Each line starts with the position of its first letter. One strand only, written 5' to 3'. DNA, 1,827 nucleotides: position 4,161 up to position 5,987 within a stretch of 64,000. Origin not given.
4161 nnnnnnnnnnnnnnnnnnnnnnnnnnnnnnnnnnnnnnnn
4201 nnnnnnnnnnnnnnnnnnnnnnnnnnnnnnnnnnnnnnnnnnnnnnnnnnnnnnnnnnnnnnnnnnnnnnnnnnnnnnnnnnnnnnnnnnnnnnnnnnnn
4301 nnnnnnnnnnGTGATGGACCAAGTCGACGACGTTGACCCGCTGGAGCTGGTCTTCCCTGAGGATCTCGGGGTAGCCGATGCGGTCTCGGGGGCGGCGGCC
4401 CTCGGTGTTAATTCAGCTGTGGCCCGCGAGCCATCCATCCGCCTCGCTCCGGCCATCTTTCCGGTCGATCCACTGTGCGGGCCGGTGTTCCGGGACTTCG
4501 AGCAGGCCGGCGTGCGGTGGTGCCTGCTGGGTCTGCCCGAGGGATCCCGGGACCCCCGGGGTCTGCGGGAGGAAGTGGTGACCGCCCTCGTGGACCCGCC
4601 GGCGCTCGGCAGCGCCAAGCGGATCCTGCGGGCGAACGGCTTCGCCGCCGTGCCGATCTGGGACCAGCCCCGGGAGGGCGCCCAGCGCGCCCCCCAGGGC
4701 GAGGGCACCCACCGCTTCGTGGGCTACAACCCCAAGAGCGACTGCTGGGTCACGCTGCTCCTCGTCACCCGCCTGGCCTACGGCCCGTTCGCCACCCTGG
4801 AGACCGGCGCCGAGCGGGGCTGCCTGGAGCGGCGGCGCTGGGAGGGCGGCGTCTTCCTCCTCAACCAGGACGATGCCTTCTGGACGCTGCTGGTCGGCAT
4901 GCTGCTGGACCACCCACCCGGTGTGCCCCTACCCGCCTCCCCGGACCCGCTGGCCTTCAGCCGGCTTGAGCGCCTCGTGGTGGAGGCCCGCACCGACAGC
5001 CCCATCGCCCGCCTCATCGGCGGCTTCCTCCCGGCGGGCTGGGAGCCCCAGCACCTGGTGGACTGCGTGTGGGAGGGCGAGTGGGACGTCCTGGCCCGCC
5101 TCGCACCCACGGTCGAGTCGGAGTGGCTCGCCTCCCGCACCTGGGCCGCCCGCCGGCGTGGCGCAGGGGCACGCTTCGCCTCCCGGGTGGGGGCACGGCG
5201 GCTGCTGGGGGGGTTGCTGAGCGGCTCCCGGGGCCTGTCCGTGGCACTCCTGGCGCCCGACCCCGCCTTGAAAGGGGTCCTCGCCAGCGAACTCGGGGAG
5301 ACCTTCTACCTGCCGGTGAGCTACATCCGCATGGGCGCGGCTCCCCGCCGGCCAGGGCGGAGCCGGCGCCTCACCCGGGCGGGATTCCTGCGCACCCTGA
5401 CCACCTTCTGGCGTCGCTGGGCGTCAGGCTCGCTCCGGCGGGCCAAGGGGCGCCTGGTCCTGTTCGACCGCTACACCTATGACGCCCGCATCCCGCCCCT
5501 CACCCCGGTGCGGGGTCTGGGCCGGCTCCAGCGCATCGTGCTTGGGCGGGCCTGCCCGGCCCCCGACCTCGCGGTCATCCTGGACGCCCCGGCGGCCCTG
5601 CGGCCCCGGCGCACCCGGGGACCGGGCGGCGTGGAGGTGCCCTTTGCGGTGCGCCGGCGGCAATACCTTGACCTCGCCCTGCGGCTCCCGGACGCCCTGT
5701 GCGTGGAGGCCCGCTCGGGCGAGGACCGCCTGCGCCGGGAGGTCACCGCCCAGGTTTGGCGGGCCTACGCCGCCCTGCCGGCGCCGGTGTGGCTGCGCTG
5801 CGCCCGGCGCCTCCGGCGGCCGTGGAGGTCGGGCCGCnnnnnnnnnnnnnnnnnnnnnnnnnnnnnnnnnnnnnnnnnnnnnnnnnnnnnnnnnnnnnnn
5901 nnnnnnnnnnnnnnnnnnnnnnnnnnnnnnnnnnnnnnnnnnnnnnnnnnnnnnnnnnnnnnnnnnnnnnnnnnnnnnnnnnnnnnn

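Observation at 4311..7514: Tandem NTase/P-loop-kinase fusion paralogues: one intact, one with both catalytic motifs erased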

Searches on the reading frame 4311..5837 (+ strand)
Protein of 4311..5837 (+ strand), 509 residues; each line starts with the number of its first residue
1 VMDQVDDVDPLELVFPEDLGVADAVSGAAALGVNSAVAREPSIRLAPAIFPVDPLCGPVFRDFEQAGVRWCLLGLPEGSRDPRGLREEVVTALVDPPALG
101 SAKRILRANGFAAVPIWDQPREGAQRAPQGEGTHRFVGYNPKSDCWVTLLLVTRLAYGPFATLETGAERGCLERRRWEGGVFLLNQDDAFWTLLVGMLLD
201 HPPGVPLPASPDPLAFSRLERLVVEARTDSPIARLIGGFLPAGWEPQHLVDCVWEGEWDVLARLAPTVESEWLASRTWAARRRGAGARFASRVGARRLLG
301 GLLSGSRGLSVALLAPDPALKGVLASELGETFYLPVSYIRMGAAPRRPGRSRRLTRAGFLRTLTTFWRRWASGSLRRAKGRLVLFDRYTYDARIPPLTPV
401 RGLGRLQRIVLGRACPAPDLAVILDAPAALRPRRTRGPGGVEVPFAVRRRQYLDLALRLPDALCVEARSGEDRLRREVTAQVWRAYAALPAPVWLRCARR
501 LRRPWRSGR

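Call 4: search_protein_families(library=pfam, proteins=[window:4311-5837:+], max_evalue=0.1)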
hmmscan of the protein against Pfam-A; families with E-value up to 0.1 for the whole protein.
window:4311-5837:+ (509 aa): 0 families

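Call 5: search_protein_families(library=ncbifam, proteins=[window:4311-5837:+], max_evalue=0.1)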
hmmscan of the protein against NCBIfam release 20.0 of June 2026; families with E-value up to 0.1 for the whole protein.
window:4311-5837:+ (509 aa): 0 families

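Call 10: find_homologous_proteins(query=window:4311-5837:+)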
Query window:4311-5837:+ (509 aa): 73 proteins with E <= 0.001 among 8000 candidates.
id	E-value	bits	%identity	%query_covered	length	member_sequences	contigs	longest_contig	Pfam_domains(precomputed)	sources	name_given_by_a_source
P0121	3.0e-295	998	87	100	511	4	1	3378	-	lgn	-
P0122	9.2e-295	997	87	100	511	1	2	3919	-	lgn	-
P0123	1.3e-170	587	56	100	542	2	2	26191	-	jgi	jgi:hypothetical protein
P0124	5.5e-170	585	58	99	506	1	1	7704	-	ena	-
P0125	1.5e-165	570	55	94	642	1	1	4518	-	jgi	jgi:hypothetical protein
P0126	1.0e-162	561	53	100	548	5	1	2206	-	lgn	-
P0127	1.4e-162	560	53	100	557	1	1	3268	-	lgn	-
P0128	1.8e-160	553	60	89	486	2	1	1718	-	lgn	-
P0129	5.4e-160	552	55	99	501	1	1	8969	-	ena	-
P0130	1.1e-153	531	53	96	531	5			-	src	-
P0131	3.2e-146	506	55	97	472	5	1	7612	-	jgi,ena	-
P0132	1.9e-145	504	54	97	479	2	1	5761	-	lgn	-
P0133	3.8e-145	503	53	97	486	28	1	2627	-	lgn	-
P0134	6.4e-145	502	53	97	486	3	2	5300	-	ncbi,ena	ncbi:MAG TPA: hypothetical protein VIJ69_11070 [Actinomycetota bacterium]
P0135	8.3e-145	502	53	97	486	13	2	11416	-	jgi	jgi:hypothetical protein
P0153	6.4e-61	225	39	86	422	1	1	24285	-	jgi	jgi:hypothetical protein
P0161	5.9e-57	212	38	86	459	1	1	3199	PF02223.24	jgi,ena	-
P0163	1.6e-42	164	32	84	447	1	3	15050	PF02223.24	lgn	-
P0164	3.1e-42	163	35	86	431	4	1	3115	PF02223.24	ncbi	-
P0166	1.8e-41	161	34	83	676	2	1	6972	PF14907.13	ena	-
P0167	3.7e-41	160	34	84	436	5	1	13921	PF02223.24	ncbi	-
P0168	1.6e-40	157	32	42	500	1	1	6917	PF02223.24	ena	-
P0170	1.9e-39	154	33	85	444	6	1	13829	PF14907.13,PF02223.24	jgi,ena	-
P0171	3.7e-39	153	34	42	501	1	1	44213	PF02223.24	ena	-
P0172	5.0e-39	153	34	83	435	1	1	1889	PF14907.13,PF02223.24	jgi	jgi:thymidylate kinase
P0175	5.3e-37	146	31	84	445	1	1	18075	PF02223.24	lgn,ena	-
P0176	7.4e-37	145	33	88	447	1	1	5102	PF14907.13,PF02223.24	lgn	-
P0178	1.5e-35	141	32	85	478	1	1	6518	PF02223.24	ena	-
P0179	2.0e-35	141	34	83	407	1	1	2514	PF14907.13,PF02223.24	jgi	jgi:thymidylate kinase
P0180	1.1e-34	138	31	84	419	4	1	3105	PF02223.24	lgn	-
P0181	1.1e-34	138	31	88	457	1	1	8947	PF14907.13,PF02223.24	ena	-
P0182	7.8e-32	129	30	85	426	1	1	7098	PF14907.13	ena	-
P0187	2.8e-25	107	29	84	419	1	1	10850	PF02223.24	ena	-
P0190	3.9e-20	90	28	84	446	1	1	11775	PF14907.13,PF02223.24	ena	-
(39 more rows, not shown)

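Call 19: find_encoding_contigs(protein=P0153, flank=10000, max_places=1)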
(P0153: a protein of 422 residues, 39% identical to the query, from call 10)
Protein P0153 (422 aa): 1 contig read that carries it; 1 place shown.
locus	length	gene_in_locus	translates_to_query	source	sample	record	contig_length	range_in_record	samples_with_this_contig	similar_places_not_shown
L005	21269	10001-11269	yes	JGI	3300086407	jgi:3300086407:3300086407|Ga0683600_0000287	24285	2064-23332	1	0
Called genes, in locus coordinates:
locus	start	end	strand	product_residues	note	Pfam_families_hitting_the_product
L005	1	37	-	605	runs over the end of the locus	PF00682:HMGL-like, PF02436:PYC_OADA, PF00364:Biotin_lipoyl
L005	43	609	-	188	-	PF08207:EFP_N, PF01132:EFP, PF09285:Elong-fact-P_C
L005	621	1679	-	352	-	PF01321:Creatinase_N, PF00557:Peptidase_M24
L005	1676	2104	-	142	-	PF01220:DHquinase_II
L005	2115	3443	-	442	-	PF01202:SKI, PF00465:Fe-ADH (faint), PF13685:Fe-ADH_2 (faint), PF01761:DHQ_synthase, PF24621:DHQS_C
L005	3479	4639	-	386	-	PF01264:Chorismate_synt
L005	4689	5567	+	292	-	PF00149:Metallophos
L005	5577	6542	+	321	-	PF01073:3Beta_HSD, PF01370:Epimerase, PF04321:RmlD_sub_bind, PF07993:NAD_binding_4 (faint), PF13460:NAD_binding_10 (faint), PF16363:GDP_Man_Dehyd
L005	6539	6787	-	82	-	-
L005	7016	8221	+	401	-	-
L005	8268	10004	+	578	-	PF01636:APH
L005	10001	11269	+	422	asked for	-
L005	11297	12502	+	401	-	PF00534:Glycos_transf_1, PF13692:Glyco_trans_1_4, PF13524:Glyco_trans_1_2 (weak)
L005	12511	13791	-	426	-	PF01636:APH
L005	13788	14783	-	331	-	PF01073:3Beta_HSD, PF01370:Epimerase, PF02719:Polysacc_synt_2 (faint), PF07993:NAD_binding_4 (faint), PF13460:NAD_binding_10 (weak), PF16363:GDP_Man_Dehyd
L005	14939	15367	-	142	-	-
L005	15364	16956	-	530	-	PF01266:DAO, PF05834:Lycopene_cycl (faint), PF07992:Pyr_redox_2 (faint), PF05199:GMC_oxred_C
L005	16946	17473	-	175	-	PF06271:RDD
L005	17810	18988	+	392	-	PF05426:Alginate_lyase (faint)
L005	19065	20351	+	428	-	PF13439:Glyco_transf_4, PF20706:GT4-conflict, PF00534:Glycos_transf_1, PF13692:Glyco_trans_1_4, PF13524:Glyco_trans_1_2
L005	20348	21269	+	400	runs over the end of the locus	PF00535:Glycos_transf_2, PF13641:Glyco_tranf_2_3, PF13632:Glyco_trans_2_3 (weak)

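Call 31: find_related_loci(query=A1, collection=genome_contigs, flank=10000)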
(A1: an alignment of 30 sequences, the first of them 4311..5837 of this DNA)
Query A1 (509 aa) in genome_contigs; peptide patterns used: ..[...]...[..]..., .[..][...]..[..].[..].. (x = any residue, [..] = any of these).
355 stretches matched a pattern; 203 encode a relative of the query (tblastn E <= 1e-3); the best 80 are kept; 80 distinct loci.
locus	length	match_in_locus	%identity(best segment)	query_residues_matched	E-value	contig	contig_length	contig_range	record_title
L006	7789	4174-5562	55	2-495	4e-146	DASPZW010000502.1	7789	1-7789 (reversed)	MAG TPA_asm: Actinomycetota bacterium isolate SMAG_U11629 k141_2406051, whole genome shotgun sequence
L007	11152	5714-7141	53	2-494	3e-138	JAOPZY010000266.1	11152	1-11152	MAG: Actinobacteria bacterium isolate RYN_267 scaffold_1223703, whole genome shotgun sequence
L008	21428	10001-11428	52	2-494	1e-133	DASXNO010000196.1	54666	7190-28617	MAG TPA_asm: Actinomycetota bacterium isolate SMAG_U5356 k141_4145130, whole genome shotgun sequence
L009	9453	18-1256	56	123-508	2e-123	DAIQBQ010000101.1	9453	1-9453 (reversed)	MAG TPA_asm: Actinomycetota bacterium isolate CTOTU39051 NODE_864_length_9453_cov_4.290168, whole genome shotgun sequenc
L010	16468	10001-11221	38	53-488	5e-70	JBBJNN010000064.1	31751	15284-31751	MAG: Gemmatimonadaceae bacterium isolate RUP_SRG_05 MBC-RUP_F0-S0_593, whole genome shotgun sequence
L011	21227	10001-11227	40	52-487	2e-65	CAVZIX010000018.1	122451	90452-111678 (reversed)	MAG: uncultured Actinomycetes bacterium isolate MFD02360.bin.1.161 genome assembly, contig: contig_5573, whole genome sh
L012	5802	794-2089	40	34-487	3e-65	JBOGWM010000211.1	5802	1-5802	MAG: Actinomycetota bacterium isolate M3-S_metawrap_bin.281 k127_1289916, whole genome shotgun sequence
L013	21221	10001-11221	37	53-486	6e-62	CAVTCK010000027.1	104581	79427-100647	MAG: uncultured Actinomycetes bacterium isolate MFD00962.bin.2.297 genome assembly, contig: contig_97279, whole genome s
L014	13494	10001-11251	39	40-486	4e-62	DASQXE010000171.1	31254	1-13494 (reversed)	MAG TPA_asm: Gaiellaceae bacterium isolate SMAG_U11031 k141_1079732, whole genome shotgun sequence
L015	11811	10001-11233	35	46-486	7e-61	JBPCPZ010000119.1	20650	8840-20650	MAG: Actinomycetota bacterium isolate TH_ant_mag_195 S1Ck127_5099963_flag_0_multi_6.9971_len_20650, whole genome shotgun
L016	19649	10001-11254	39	44-486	1e-60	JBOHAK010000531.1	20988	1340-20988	MAG: Gaiellaceae bacterium isolate SC-S_metawrap_bin.146 k127_5930792, whole genome shotgun sequence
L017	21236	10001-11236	37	53-488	1e-60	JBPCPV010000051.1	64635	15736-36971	MAG: Chloroflexia bacterium isolate TH_ant_mag_191 S1Ck127_6904439_flag_1_multi_25.9961_len_64635, whole genome shotgun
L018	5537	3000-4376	35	18-488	9e-60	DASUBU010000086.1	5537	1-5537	MAG TPA_asm: Ktedonobacterales bacterium isolate SMAG_U2529 k141_57222, whole genome shotgun sequence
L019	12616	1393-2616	38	52-486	2e-58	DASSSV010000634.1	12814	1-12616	MAG TPA_asm: Thermomicrobiales bacterium isolate SMAG_U524 k141_1961768, whole genome shotgun sequence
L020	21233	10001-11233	36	46-486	8e-59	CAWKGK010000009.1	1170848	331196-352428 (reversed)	MAG: uncultured Actinomycetes bacterium isolate MFD09212.bin.1.43 genome assembly, contig: contig_8533, whole genome sho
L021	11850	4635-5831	37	59-487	5e-58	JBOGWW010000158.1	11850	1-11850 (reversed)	MAG: Actinomycetota bacterium isolate M3-S_metawrap_bin.182 k127_91533, whole genome shotgun sequence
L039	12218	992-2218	32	52-486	1e-45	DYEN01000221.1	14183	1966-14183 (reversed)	MAG TPA_asm: Anaerolinea sp. isolate Tomsk_5_66_7 Tomsk_k141_31601, whole genome shotgun sequence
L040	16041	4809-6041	32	52-486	1e-44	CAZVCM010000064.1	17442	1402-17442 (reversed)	MAG TPA_asm: uncultured Thermoflexus sp. isolate SRP187154_co1_370 genome assembly, contig: NODE_3931_length_17442_cov_5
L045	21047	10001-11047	36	130-488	3e-43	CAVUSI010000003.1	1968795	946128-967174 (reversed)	MAG: uncultured Chloroflexia bacterium isolate MFD06085.bin.2.4 genome assembly, contig: contig_6903, whole genome shotg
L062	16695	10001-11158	32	60-484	2e-40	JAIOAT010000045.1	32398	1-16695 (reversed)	MAG: Chloroflexota bacterium isolate S1bins113 c_000000000045, whole genome shotgun sequence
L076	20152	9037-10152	36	93-482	6e-39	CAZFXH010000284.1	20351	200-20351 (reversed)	MAG TPA_asm: uncultured Anaerolineaceae bacterium isolate binchicken_co31_243 genome assembly, contig: k141_4826680, who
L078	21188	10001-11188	33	59-486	4e-38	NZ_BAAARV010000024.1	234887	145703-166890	Dactylosporangium salmoneum strain JCM 3272 sequence024, whole genome shotgun sequence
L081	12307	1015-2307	31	50-487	7e-38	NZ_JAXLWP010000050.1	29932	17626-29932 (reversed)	MAG: Kouleothrix sp. isolate STL-CHL26 C2.196.fa-50, whole genome shotgun sequence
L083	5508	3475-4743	30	52-493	1e-37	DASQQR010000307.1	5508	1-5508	MAG TPA_asm: Anaerolineales bacterium isolate SMAG_U10862 k141_65734, whole genome shotgun sequence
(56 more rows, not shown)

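Call 35: predict_structure(alignment_id=A3)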
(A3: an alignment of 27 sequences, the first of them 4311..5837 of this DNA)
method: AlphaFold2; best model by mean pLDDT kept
length: 509 residues; sequences in the alignment: 27
mean_pLDDT: 69.4   pTM: 0.70
mean pLDDT of the five models: 69.4, 66.9, 64.5, 58.0, 52.2
residues with pLDDT >= 90: 26; 70-90: 272; 50-70: 109; < 50: 102
segments of 3 or more residues with pLDDT < 50: 1-5, 7-48, 118-129, 165-167, 296-305, 344-355, 429-432, 503-509
pLDDT, mean of each block of 10 residues (from residue 1): 42 36 28 30 40 84 87 66 68 83 90 65 45 82 87 68 49 70 83 81 65 74 86 84 93 90 86 73 65 51 61 78 79 82 51 55 82 82 79 70 72 77 68 50 71 81 71 83 84 63 45
secondary structure, 60 per line:
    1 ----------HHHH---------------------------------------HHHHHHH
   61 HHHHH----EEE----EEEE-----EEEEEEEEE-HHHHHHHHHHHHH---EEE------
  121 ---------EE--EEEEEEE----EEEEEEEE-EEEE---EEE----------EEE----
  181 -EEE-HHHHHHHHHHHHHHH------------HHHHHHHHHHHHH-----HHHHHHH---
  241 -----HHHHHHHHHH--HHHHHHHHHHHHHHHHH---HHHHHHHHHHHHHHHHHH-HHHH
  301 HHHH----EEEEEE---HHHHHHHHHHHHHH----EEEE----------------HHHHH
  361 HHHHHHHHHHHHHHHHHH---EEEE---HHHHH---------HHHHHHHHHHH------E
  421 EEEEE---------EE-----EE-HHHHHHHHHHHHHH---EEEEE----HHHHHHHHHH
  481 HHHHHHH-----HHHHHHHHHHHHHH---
elements in order: H11-14 H54-65 E70-72 E77-80 E86-94 H96-108 E112-114 E134-140 E145-152 E154-157 E161-163 E174-176 E182-184 H186-200 H213-225 H231-237 H246-255 H258-274 H278-295 H297-304 E309-314 H318-331 E336-339 H356-378 E382-385 H389-393 H403-413 E420-425 H445-458 E462-466 H471-487 H493-506

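Call 40: fold_search(model_id=the predicted structure, library=pdb)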
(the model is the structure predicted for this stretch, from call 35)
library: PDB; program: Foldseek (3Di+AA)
matches with E <= 10: 1046; with E <= 0.001: 56
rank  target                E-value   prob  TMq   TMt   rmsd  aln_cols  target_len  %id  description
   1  4s35_B                3.1e-05  1.00  0.26  0.59   6.2       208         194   17  AMPPCP and TMP bound Crystal structure of thymidylate kinase (aq_969) from Aquifex Aeolicus VF5 (released 2016-01-27)
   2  2pbr_A                3.6e-05  1.00  0.25  0.57   6.3       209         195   18  Crystal structure of thymidylate kinase (aq_969) from Aquifex Aeolicus VF5 (released 2007-10-02)
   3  4s2e_A                4.3e-05  1.00  0.24  0.55   7.2       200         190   20  Phosphate ion bound Crystal structure of thymidylate kinase (aq_969) from Aquifex Aeolicus VF5 (released 2016-01-20)
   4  4s2e_B                4.5e-05  1.00  0.24  0.55   6.9       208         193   18  Phosphate ion bound Crystal structure of thymidylate kinase (aq_969) from Aquifex Aeolicus VF5 (released 2016-01-20)
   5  5xbh_A                8.1e-05  1.00  0.26  0.59   6.7       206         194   18  Crystal structure of R145E mutant of thymidylate kinase (aq_969) from Aquifex Aeolicus VF5 (released 2017-06-28)
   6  5xai_B                9.6e-05  1.00  0.25  0.57   6.4       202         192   17  dTMP bound Crystal structure of thymidylate kinase (aq_969) from Aquifex Aeolicus VF5 (released 2017-06-28)
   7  2xx3                  1.1e-04  1.00  0.25  0.56   7.1       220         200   15  HUMAN THYMIDYLATE KINASE COMPLEXED WITH thymidine butenyl phosphonate monophosphate and ADP (released 2011-12-07)
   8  5xb5_B                1.5e-04  1.00  0.23  0.52   7.1       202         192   17  Crystal structure of R90A mutant of thymidylate kinase (aq_969) from Aquifex Aeolicus VF5 (released 2017-06-28)
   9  5x7j_B                1.5e-04  1.00  0.23  0.52   7.0       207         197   26  Crystal structure of thymidylate kinase from thermus thermophilus HB8 (released 2018-03-07)
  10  5zax_B                1.6e-04  1.00  0.24  0.56   6.2       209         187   22  Crystal structure of thymidylate kinase in complex with ADP, TDP and TMP from thermus thermophilus HB8 (released 2018-12-19)
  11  1e98                  1.7e-04  1.00  0.27  0.58   5.7       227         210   15  Wild type human thymidylate kinase complexed with AZTMP and ADP (released 2001-10-05)
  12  3tmk_C                2.1e-04  1.00  0.26  0.57   5.7       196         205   17  CRYSTAL STRUCTURE OF YEAST THYMIDYLATE KINASE COMPLEXED WITH THE BISUBSTRATE INHIBITOR TP5A AT 2.0 A RESOLUTION: IMPLI (released 1999-02-16)
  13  1nn5                  2.1e-04  1.00  0.26  0.58   5.9       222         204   17  Crystal structure of human thymidylate kinase with d4TMP + AppNHp (released 2003-03-18)
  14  1e2f                  2.3e-04  1.00  0.26  0.57   5.9       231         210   16  Human thymidylate kinase complexed with thymidine monophosphate, adenosine diphosphate and a magnesium-ion (released 2001-05-17)
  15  3n2i_B                2.7e-04  1.00  0.25  0.52   5.8       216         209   15  2.25 Angstrom resolution crystal structure of a thymidylate kinase (tmk) from Vibrio cholerae O1 biovar eltor str. N16 (released 2010-06-02)
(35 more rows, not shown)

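Call 42: find_encoding_contigs(protein=P0122, flank=10000, max_places=3)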
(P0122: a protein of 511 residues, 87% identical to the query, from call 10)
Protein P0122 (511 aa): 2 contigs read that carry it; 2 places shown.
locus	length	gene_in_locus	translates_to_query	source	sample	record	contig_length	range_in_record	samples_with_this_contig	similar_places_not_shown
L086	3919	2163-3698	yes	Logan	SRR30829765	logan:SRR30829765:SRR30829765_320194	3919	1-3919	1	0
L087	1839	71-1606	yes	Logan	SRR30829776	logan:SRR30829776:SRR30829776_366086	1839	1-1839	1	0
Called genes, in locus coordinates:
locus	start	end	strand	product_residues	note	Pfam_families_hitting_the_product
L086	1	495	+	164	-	?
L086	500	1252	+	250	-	PF00406:ADK, PF13207:AAA_17, PF05191:ADK_lid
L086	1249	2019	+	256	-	PF00557:Peptidase_M24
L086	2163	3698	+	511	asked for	-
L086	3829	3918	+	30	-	?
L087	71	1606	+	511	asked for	-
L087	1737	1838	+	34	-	?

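Call 43: find_encoding_contigs(protein=P0121, flank=10000, max_places=3)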
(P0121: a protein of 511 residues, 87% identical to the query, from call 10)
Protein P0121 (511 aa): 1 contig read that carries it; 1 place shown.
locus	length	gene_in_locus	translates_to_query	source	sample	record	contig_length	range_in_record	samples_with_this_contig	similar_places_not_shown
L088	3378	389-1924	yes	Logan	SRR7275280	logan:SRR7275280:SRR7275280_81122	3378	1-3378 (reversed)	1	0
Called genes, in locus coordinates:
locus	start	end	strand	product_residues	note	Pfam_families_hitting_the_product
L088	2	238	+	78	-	?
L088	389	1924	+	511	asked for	-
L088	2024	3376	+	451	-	?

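Call 61: search_protein_representatives(alignment_id=A3)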
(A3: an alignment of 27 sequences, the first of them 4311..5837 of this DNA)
Query: 27 sequences, 484 profile positions. Proteins with E-value up to 0.001 (for the whole library): 1982; up to 1e-10: 892; up to 1e-30: 391. The best 150 are listed.
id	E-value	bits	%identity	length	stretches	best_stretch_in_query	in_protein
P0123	4.6e-223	757.6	-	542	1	1-483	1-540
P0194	3.5e-100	352.3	-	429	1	46-462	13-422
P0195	8.4e-98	344.5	-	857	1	49-464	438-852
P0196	3.5e-92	326.0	-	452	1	47-464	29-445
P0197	4.9e-91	322.2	-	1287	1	13-463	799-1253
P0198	6.7e-91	321.7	-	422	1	50-464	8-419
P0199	5.5e-88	312.1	-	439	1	46-463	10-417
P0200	2.1e-86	306.9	-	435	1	52-469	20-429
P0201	1.2e-84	301.1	-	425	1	54-466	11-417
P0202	1.0e-83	298.0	-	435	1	51-465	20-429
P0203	9.8e-83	294.8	-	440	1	51-461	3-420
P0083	6.7e-82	292.0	-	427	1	50-462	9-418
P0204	7.8e-82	291.8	-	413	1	56-463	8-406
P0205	7.1e-81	288.6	-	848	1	44-463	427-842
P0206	9.6e-81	288.2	-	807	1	39-462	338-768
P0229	1.3e-74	268.0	-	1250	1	54-470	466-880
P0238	2.6e-73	263.7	-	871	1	50-462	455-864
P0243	2.8e-72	260.3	-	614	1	61-466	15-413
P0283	2.7e-63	230.6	-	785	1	58-468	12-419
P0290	2.4e-62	227.5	-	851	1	54-459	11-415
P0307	1.1e-59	218.8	-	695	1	32-463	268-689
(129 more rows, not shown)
